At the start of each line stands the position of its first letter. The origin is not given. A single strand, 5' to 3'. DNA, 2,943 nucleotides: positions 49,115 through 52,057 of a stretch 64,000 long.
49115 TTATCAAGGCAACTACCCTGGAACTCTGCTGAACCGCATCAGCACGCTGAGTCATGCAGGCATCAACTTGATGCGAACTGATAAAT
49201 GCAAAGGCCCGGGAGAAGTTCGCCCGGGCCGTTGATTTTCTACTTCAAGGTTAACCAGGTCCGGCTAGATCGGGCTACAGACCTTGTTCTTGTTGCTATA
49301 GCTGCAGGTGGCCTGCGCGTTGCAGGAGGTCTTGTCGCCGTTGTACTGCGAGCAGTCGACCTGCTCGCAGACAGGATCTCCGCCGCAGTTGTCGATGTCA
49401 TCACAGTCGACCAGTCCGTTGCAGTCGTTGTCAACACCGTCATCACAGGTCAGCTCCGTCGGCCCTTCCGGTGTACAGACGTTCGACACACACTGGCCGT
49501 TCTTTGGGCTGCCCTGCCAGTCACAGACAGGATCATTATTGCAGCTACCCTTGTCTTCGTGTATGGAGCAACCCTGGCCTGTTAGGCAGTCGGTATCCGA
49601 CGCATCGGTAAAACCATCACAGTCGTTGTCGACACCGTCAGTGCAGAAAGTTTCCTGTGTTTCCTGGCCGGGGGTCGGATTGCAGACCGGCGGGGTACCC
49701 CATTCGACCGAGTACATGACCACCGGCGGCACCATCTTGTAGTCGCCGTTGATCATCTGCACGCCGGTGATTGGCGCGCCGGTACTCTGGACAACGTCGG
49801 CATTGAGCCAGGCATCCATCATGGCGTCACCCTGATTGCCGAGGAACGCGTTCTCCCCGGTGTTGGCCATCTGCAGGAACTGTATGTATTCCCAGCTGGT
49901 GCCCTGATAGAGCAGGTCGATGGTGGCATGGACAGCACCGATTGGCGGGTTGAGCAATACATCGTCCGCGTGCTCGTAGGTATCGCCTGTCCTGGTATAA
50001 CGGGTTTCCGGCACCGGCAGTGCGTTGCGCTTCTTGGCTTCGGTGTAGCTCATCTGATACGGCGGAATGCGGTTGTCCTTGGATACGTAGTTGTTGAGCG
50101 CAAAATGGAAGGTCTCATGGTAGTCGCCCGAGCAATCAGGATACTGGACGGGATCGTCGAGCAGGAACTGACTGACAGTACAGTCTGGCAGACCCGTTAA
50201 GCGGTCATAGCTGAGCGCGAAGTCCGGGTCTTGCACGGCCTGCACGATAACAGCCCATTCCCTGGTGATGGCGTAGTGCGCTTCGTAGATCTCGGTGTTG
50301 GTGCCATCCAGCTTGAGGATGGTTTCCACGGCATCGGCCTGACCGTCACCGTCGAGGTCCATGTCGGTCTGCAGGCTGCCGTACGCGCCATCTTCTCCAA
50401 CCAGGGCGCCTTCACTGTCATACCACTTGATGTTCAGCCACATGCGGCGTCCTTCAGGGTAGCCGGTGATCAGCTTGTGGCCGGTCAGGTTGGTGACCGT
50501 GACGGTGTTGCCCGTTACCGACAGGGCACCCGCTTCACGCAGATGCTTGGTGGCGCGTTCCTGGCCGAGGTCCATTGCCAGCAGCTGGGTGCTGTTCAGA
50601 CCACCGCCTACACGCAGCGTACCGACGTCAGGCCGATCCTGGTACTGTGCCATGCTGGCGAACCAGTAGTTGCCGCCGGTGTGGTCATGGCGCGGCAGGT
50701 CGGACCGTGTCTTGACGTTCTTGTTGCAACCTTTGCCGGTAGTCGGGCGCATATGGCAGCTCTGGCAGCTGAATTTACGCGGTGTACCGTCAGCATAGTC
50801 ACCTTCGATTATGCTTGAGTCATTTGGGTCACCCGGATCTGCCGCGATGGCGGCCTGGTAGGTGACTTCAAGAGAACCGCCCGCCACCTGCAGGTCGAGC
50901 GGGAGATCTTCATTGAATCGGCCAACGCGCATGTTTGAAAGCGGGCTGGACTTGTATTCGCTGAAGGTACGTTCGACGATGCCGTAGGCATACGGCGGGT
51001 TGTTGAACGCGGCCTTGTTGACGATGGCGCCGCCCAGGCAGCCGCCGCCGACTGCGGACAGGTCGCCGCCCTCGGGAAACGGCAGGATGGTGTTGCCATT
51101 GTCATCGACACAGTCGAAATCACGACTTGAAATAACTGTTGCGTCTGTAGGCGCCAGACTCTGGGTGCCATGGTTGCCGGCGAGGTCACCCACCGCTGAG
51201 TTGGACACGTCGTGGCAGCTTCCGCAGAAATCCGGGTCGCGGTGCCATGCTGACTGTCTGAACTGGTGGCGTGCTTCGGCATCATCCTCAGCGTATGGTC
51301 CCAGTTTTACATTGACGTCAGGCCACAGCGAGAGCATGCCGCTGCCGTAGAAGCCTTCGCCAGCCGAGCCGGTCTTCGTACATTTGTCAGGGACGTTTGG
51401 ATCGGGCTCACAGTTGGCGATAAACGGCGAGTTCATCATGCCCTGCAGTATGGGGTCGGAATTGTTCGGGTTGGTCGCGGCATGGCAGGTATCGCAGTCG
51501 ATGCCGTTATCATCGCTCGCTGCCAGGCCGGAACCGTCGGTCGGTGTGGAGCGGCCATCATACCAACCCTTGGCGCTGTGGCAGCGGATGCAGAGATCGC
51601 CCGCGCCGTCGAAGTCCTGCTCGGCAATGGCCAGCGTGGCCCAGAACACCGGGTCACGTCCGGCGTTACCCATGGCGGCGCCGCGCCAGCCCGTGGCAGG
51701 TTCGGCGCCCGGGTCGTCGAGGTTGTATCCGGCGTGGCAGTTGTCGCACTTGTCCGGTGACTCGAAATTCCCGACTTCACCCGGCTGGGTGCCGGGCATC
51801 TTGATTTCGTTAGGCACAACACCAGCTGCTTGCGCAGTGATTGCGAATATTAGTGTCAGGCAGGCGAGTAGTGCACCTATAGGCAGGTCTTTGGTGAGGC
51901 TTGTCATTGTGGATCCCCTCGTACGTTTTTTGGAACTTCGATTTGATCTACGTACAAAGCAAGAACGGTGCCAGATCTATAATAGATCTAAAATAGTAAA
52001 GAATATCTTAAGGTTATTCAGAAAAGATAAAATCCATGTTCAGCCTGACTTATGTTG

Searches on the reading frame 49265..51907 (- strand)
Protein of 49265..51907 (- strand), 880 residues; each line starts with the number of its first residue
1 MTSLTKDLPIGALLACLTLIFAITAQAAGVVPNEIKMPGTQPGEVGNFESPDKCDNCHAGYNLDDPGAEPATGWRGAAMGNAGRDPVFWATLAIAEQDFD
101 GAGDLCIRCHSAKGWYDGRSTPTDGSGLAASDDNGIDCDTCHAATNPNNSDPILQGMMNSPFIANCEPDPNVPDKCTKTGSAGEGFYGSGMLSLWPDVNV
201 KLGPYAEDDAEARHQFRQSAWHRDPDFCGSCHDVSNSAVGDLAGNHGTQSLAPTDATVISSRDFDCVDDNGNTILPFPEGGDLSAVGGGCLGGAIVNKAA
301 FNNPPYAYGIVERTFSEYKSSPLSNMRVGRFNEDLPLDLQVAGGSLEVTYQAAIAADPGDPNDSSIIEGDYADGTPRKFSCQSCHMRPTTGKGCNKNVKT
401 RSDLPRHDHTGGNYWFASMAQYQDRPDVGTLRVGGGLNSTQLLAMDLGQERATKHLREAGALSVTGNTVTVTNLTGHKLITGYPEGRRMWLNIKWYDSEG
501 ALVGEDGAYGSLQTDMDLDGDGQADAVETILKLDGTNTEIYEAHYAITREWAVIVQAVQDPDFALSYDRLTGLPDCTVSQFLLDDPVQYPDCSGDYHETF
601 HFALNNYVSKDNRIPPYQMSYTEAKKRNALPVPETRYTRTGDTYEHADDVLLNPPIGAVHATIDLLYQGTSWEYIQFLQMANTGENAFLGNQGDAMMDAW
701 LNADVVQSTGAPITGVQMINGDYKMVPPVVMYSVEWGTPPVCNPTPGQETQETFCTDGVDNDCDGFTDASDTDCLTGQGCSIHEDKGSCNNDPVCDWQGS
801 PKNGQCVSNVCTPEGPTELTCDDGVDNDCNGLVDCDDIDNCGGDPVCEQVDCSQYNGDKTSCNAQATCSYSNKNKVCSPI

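Call 5: search_protein_families(library=pfam, proteins=[window:49265-51907:-], max_evalue=0.001)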
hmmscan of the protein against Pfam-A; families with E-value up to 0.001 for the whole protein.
window:49265-51907:- (880 aa): 0 families

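Call 6: search_protein_families(library=ncbifam, proteins=[window:49265-51907:-], max_evalue=0.001)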
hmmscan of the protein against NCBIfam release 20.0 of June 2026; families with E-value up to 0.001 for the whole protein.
window:49265-51907:- (880 aa): 1 family
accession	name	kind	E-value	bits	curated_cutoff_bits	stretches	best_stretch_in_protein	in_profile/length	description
NF033662.1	acid_disulf_rpt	repeat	4.6e-08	32.7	41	2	749-780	1-32/32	acidic double-disulfide repeat-containing protein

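Call 8: find_homologous_proteins(query=window:49265-51907:-, max_evalue=0.00001)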
Query window:49265-51907:- (880 aa): 4561 proteins with E <= 0.00001 among 8000 candidates; the best 120 are listed.
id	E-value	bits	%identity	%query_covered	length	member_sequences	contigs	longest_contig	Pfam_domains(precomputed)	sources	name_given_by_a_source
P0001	0.0e+0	2101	100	100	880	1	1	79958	-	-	-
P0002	0.0e+0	1517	78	97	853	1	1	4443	PF14522.12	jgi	-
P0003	0.0e+0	1484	76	99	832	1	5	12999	-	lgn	-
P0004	0.0e+0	1384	78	89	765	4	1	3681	PF14522.12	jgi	jgi:hypothetical protein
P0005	0.0e+0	1381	72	96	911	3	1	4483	-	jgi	jgi:hypothetical protein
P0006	0.0e+0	1367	71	96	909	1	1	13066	-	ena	-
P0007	0.0e+0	1253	63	100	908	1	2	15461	-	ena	-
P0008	0.0e+0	1248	66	97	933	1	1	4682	-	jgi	jgi:hypothetical protein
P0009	0.0e+0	1224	64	97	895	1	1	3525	PF14522.12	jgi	jgi:hypothetical protein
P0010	0.0e+0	1224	67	96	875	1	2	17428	-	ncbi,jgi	ncbi:MAG: hypothetical protein PVF51_02350 [Nitrospirota bacterium]|jgi:hypothetical protein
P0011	0.0e+0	1193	68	85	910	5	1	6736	PF17963.8,PF17892.8,PF17803.8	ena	-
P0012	0.0e+0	1183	65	94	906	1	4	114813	-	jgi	-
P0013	0.0e+0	1170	61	97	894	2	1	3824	PF17963.8,PF17892.8,PF17803.8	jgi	-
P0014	0.0e+0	1168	62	98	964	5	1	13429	PF11617.14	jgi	-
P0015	0.0e+0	1144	68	84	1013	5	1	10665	PF17963.8,PF17892.8,PF17803.8,PF19076.7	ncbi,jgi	ncbi:MAG: Ig-like domain-containing protein [Gammaproteobacteria bacterium]|jgi:hypothetical protein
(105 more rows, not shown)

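Call 10: find_related_loci(query=A1, collection=genome_contigs, flank=10000)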
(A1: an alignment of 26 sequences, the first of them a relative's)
Query A1 (880 aa) in genome_contigs; peptide patterns used: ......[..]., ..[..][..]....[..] (x = any residue, [..] = any of these).
307 stretches matched a pattern; 280 encode a relative of the query (tblastn E <= 1e-3); the best 80 are kept; 80 distinct loci.
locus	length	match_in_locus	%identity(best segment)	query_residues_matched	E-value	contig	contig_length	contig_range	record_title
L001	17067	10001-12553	67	26-870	0e+0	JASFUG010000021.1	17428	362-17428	MAG: Nitrospirota bacterium isolate D1105M02metaG_Bin_264 D1105M02metaG_FD_scaffold_608_c1, whole genome shotgun sequenc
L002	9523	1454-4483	68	4-877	0e+0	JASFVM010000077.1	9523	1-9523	MAG: Gammaproteobacteria bacterium isolate D1105M20metaG_Bin_313 D1105M20metaG_FD_scaffold_1944_c1, whole genome shotgun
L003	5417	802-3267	60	20-877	0e+0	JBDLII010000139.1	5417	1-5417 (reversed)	MAG: Pseudomonadota bacterium isolate MAG022 MAG022_139, whole genome shotgun sequence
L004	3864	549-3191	67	26-877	0e+0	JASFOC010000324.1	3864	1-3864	MAG: Gammaproteobacteria bacterium isolate D0819M02metaG_Bin_277 D0819M02metaG_FD_scaffold_15382_c1, whole genome shotgu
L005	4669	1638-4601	61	4-877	0e+0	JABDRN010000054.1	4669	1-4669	MAG: Gammaproteobacteria bacterium isolate Site_C30 k127_537028, whole genome shotgun sequence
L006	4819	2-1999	59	13-741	0e+0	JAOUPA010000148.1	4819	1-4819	MAG: Gammaproteobacteria bacterium isolate 8_1_Oct_SF_Bin34 8_1_Oct_SF_Bin34_scaffold_21922_c1, whole genome shotgun seq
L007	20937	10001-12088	58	10-771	0e+0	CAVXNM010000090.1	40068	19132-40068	MAG: uncultured Gammaproteobacteria bacterium isolate MFD02923.bin.2.48 genome assembly, contig: contig_8619, whole geno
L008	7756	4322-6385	58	19-743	0e+0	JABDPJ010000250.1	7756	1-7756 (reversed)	MAG: Lysobacterales bacterium isolate Site_B11 k127_1681874, whole genome shotgun sequence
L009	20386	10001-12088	57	10-771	0e+0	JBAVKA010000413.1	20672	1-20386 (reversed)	MAG: Gammaproteobacteria bacterium isolate MFD05464_ilm_asm_bin16 k127_282844, whole genome shotgun sequence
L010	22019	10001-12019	59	27-746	0e+0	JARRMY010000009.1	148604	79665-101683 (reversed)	MAG: Gammaproteobacteria bacterium isolate Spart_110_MAG scaffold_31, whole genome shotgun sequence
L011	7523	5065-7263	55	10-778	0e+0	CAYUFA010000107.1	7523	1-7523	MAG TPA_asm: uncultured Ectothiorhodospiraceae bacterium isolate SRP214966_co3_135 genome assembly, contig: NODE_17700_l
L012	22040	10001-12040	57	13-736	0e+0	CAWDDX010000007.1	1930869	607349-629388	MAG: uncultured Gammaproteobacteria bacterium isolate MFD05684.bin.1.310 genome assembly, contig: contig_9263, whole gen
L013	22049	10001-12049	57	14-738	0e+0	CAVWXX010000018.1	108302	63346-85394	MAG: uncultured Gammaproteobacteria bacterium isolate MFD03804.bin.1.241 genome assembly, contig: contig_45361, whole ge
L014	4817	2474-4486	58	14-710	0e+0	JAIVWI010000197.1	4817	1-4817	MAG: Oceanospirillum sp. isolate HYP3_US_01_1 NODE_5800_length_4817_cov_0.295309, whole genome shotgun sequence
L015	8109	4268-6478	55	13-880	0e+0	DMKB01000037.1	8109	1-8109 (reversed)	MAG TPA_asm: Nitrospiraceae bacterium isolate UBA9217 contig_4818, whole genome shotgun sequence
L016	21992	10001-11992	56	27-753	0e+0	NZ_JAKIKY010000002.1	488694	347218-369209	Shewanella aquimarina strain JCM 12193 contig00002, whole genome shotgun sequence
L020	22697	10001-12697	60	10-877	0e+0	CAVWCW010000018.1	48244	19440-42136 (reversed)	MAG: uncultured Gammaproteobacteria bacterium isolate MFD03804.bin.1.42 genome assembly, contig: contig_65678, whole gen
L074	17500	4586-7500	62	12-877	0e+0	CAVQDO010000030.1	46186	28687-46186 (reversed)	MAG: uncultured Gammaproteobacteria bacterium isolate MFD03551.bin.1.130 genome assembly, contig: contig_67951, whole ge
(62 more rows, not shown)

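Call 28: find_encoding_contigs(protein=P0003, flank=10000, max_places=3)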
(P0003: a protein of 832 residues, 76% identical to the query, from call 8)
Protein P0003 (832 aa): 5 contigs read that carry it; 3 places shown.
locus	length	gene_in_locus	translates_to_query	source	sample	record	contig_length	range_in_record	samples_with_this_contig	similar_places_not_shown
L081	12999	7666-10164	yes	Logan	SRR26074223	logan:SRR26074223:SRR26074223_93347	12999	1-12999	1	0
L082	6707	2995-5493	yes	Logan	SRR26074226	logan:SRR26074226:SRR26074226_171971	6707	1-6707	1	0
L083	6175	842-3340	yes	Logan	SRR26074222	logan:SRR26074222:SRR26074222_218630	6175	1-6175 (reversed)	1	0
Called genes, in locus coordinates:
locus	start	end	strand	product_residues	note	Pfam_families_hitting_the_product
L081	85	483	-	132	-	PF08915:tRNA-Thr_ED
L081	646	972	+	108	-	PF07238:PilZ (weak)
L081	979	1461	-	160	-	PF03843:Slp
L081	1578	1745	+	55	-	-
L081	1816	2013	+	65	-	-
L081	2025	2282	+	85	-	-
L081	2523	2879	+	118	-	PF02922:CBM_48 (weak), PF16561:AMPK1_CBM (weak)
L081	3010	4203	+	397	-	PF03562:MltA, PF06725:3D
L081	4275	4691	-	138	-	-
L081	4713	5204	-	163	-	-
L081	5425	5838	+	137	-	PF01814:Hemerythrin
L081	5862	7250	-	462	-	PF01336:tRNA_anti-codon, PF00152:tRNA-synt_2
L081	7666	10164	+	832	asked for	-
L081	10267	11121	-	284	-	PF16537:T2SSB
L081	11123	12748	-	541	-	PF13191:AAA_16, PF00004:AAA (faint), PF07728:AAA_5 (weak), PF13245:AAA_19 (faint), PF13401:AAA_22, PF21327:GspA_C39-like, PF01471:PG_binding_1 (faint)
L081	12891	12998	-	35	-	?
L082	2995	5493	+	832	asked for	-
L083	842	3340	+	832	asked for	-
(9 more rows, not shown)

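Call 29: find_encoding_contigs(protein=P0006, flank=10000, max_places=3)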
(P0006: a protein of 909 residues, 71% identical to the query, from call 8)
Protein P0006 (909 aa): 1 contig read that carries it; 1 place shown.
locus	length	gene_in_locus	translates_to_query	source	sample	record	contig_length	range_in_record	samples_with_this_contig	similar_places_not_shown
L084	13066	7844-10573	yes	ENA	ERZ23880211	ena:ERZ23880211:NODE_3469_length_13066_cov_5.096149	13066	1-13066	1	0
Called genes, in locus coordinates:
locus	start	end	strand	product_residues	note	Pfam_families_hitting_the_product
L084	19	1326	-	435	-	PF03446:NAD_binding_2 (faint), PF03721:UDPG_MGDP_dh_N, PF00984:UDPG_MGDP_dh, PF03720:UDPG_MGDP_dh_C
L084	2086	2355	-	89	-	-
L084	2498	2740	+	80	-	PF22513:FitA-like_RHH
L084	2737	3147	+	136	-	PF01850:PIN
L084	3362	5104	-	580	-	PF14306:PUA_2, PF01747:ATP-sulfurylase, PF01583:APS_kinase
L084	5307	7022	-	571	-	PF00342:PGI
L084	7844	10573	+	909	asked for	-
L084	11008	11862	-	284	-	PF13462:Thioredoxin_4, PF01323:DSBA, PF13743:Thioredoxin_5 (weak)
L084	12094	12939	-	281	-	-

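Call 30: find_encoding_contigs(protein=P0007, flank=10000, max_places=3)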
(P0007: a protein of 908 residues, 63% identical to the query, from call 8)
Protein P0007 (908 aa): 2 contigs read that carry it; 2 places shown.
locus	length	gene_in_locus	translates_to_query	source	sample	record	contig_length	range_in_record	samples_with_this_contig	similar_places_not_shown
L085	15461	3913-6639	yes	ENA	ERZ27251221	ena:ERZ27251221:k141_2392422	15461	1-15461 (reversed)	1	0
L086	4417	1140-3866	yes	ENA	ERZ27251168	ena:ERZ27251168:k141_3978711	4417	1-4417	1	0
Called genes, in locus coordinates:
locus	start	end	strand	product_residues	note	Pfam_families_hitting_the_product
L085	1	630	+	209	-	?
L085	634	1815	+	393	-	PF00155:Aminotran_1_2, PF00266:Aminotran_5 (weak), PF01041:DegT_DnrJ_EryC1 (weak), PF01053:Cys_Met_Meta_PP (weak)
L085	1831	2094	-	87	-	-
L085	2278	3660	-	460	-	PF08448:PAS_4 (weak), PF13426:PAS_9 (faint), PF00158:Sigma54_activat, PF14532:Sigma54_activ_2, PF07724:AAA_2 (weak), PF07728:AAA_5 (weak), PF25601:AAA_lid_14, PF02954:HTH_8, +1 more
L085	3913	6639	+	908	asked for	-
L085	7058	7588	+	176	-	PF13098:Thioredoxin_2 (weak), PF13462:Thioredoxin_4, PF01323:DSBA, PF13743:Thioredoxin_5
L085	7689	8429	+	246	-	PF06051:DUF928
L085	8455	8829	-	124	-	-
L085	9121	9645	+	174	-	PF00578:AhpC-TSA, PF08534:Redoxin, PF00085:Thioredoxin (weak), PF13905:Thioredoxin_8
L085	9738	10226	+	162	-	PF09832:DUF2059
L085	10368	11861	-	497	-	PF13145:Rotamase_2, PF00639:Rotamase, PF13616:Rotamase_3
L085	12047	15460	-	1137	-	?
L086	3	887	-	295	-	?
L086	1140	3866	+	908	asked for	-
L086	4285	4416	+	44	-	?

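Call 35: search_solved_structures(query=A1, max_evalue=1)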
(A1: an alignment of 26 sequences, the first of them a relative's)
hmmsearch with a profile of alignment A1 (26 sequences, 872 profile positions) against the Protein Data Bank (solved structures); distinct sequences matched with E-value up to 1: 2.
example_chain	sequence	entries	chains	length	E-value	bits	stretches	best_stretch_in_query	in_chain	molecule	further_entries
7plp_A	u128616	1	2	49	0.0051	18.4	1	809-841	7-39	Teneurin-4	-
7e40_A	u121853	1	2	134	0.67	11.3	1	340-381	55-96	Protein PHOSPHATE STARVATION RESPONSE 2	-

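Call 74: predict_structure(alignment_id=A3)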
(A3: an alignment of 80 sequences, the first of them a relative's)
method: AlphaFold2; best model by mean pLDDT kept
length: 880 residues; sequences in the alignment: 80
mean_pLDDT: 78.6   pTM: 0.78
mean pLDDT of the five models: 78.6, 75.3, 74.8, 73.0, 69.7
residues with pLDDT >= 90: 238; 70-90: 404; 50-70: 215; < 50: 23
segments of 3 or more residues with pLDDT < 50: 1-3, 26-28, 114-123, 277-280
pLDDT, mean of each block of 10 residues (from residue 1): 59 83 55 70 55 58 63 60 78 85 70 47 51 57 75 77 77 66 64 71 69 68 78 69 72 67 73 55 55 76 71 73 90 95 90 75 78 82 67 66 66 84 86 72 84 90 97 83 77 94 95 93 94 90 89 86 96 96 94 93 86 90 76 74 91 96 95 94 83 89 94 94 95 92 63 74 74 67 83 81 78 74 85 86 80 92 90 91
secondary structure, 60 per line:
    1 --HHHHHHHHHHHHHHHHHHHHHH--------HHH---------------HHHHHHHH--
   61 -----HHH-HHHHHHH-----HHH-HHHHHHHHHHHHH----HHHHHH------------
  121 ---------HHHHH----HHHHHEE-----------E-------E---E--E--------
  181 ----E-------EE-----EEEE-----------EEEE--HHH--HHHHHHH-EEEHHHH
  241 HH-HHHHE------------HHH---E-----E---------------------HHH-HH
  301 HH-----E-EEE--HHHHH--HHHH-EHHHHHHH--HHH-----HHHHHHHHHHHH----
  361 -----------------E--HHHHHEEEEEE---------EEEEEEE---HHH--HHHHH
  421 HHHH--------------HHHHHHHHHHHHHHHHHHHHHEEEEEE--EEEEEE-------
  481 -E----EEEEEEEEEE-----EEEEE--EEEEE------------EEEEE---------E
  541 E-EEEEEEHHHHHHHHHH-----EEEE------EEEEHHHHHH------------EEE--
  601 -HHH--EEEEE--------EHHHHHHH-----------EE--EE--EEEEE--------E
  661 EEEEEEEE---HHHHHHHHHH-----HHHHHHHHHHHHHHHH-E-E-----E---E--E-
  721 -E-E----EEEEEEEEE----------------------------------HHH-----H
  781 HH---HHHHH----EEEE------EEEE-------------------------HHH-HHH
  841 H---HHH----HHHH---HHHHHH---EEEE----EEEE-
elements in order (helices of 4 or more, strands of 3 or more residues): H3-24 H51-58 H70-76 H86-98 H103-108 H130-134 H139-143 E200-203 E215-218 H226-232 E234-236 H237-242 H244-247 H299-302 E310-312 H315-319 H322-325 H328-334 H345-356 H381-385 E386-391 E401-407 H416-424 H439-459 E460-465 E468-473 E487-496 E502-506 E509-513 E526-530 E543-548 H549-558 E564-567 E574-577 H578-583 E596-598 E607-611 H621-627 E647-651 E660-668 H672-681 H687-702 E729-737 H786-790 E795-798 E805-808 H838-841 H852-855 H859-864 E868-871 E876-879

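Call 76: fold_search(model_id=the predicted structure, library=pdb)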
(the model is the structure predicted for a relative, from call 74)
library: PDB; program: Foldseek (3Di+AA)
matches with E <= 10: 225; with E <= 0.001: 1
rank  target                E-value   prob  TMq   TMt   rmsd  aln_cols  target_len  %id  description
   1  5ze8                  1.3e-04  1.00  0.26  0.54  10.9       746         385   11  Crystal structure of a penta-heme cytochrome c552 from Thermochromatium tepidum (released 2018-04-25)
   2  9dfx_B                7.6e-01  0.04  0.05  0.11  16.5       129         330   11  Cryo-EM structure of a SUR1/Kir6.2 ATP-sensitive potassium channel in the presence of Aekatperone in the closed confor (released 2025-02-12)
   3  4p1x_F                8.0e-01  0.02  0.05  0.12  19.4       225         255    9  Crystal structure of staphylococcal LUK prepore (released 2014-10-01)
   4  5ab0_C                8.5e-01  0.02  0.05  0.05  14.3       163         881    6  Crystal structure of aminopeptidase ERAP2 with ligand (released 2015-09-30)
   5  9gjn_B                8.9e-01  0.04  0.05  0.05  11.9       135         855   13  ERAP1 in complex with 1-[2-(3-oxo-3,4-dihydro-2H-1,4-benzothiazin-4-yl)acetamido]cyclohexane-1-carboxylic acid (released 2025-01-22)
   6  2yd0_A                8.9e-01  0.03  0.05  0.05  13.0       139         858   13  Crystal structure of the soluble domain of human endoplasmic reticulum aminopeptidase 1 ERAP1 (released 2011-04-13)
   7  7mjo_C                9.4e-01  0.02  0.04  0.07  23.1       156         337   11  Vascular KATP channel: Kir6.1 SUR2B quatrefoil-like conformation 1 (released 2021-10-13)
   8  5uj6_B                1.0e+00  0.04  0.04  0.04  11.3        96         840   10  Crystal Structure of Bacteroides Uniformis beta-glucuronidase (released 2017-06-28)
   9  2vqu_B                1.0e+00  0.03  0.05  0.05  15.3       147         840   11  Structural and biochemical evidence for a boat-like transition state in beta-mannosidases (released 2008-04-01)
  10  5t98_B                1.2e+00  0.06  0.03  0.04  12.5        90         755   13  Crystal structure of BuGH2Awt (released 2017-09-13)
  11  5t98_A                1.2e+00  0.08  0.03  0.03  12.0        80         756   15  Crystal structure of BuGH2Awt (released 2017-09-13)
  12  7op7_B                1.2e+00  0.06  0.04  0.05  13.1       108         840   10  Bacteroides thetaiotaomicron mannosidase GH2 with beta-manno-configured N-alkyl cyclophellitol aziridine (released 2022-02-02)
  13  4p24_A                1.2e+00  0.01  0.04  0.09  24.6       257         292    8  pore forming toxin (released 2015-03-11)
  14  6m8p_A                1.3e+00  0.02  0.05  0.05  12.5       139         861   12  Human ERAP1 bound to phosphinic pseudotripeptide inhibitor DG013 (released 2019-12-18)
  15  7u1s_A                1.4e+00  0.04  0.06  0.12  16.2       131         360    9  Cryo-EM structure of the pancreatic ATP-sensitive potassium channel bound to ATP and repaglinide with SUR1-out conform (released 2022-08-31)
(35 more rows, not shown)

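Call 95: search_protein_families(library=pfam, proteins=[L016:4744-7479:-, L016:7714-8103:+, L016:8266-9462:-, L016:12422-12859:-, L016:13130-14152:-, L016:14625-16691:-], max_evalue=0.0001)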
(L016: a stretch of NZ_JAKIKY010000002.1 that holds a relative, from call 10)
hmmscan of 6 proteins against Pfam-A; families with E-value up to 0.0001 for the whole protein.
L016:4744-7479:- (911 aa): 6 families
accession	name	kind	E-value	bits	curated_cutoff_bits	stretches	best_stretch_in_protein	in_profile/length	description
PF13086.12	AAA_11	-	1.2e-24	87.9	27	1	258-558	3-251/257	AAA domain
PF13087.12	AAA_12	-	4.1e-22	79.1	27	1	603-771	14-190/195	AAA domain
PF13604.12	AAA_30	-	5.3e-10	39.8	27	1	257-319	2-66/191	AAA domain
PF13245.12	AAA_19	-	9.2e-10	39.3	25.1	1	261-557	1-129/134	AAA domain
PF01443.25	Viral_helicase1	-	1.4e-06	28.8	21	0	520-561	58-101/228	Viral superfamily 1 RNA helicase core domain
PF00580.27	UvrD-helicase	-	2.8e-06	27.7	23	1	261-556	5-250/271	UvrD/REP helicase N-terminal domain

L016:7714-8103:+ (129 aa): 0 families

L016:8266-9462:- (398 aa): 2 families
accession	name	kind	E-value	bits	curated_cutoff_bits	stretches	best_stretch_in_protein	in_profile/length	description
PF00144.29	Beta-lactamase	-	2.9e-48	165.2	27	1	56-374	3-313/329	Beta-lactamase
PF13354.11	Beta-lactamase2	-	8e-06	25.8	22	0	96-137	14-55/214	Beta-lactamase enzyme family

L016:12422-12859:- (145 aa): 2 families
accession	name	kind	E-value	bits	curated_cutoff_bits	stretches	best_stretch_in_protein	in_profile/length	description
PF00383.29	dCMP_cyt_deam_1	-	1.1e-20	73.9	25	1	4-107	2-98/102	Cytidine and deoxycytidylate deaminase zinc-binding region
PF14437.12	MafB19-deam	-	3.6e-12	46.8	27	1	8-107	6-97/142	MafB19-like deaminase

L016:13130-14152:- (340 aa): 1 family
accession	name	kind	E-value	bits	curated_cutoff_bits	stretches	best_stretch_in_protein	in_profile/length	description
PF13407.12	Peripla_BP_4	-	2.3e-47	162.2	35.1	1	30-311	1-255/258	Periplasmic binding protein domain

L016:14625-16691:- (688 aa): 4 families
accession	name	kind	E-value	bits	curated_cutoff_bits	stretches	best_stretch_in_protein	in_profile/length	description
PF00015.26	MCPsignal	-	1.4e-40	139.4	34.6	1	487-652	8-170/172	Methyl-accepting chemotaxis protein (MCP) signalling domain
PF08269.17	dCache_2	-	1.2e-39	136.7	26.5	1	37-314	6-297/298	Cache domain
PF17200.10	sCache_2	-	6.2e-30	104.6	25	2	72-212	3-145/155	Single Cache domain 2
PF00672.30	HAMP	-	1.7e-06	28.7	25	1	358-406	6-52/53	HAMP domain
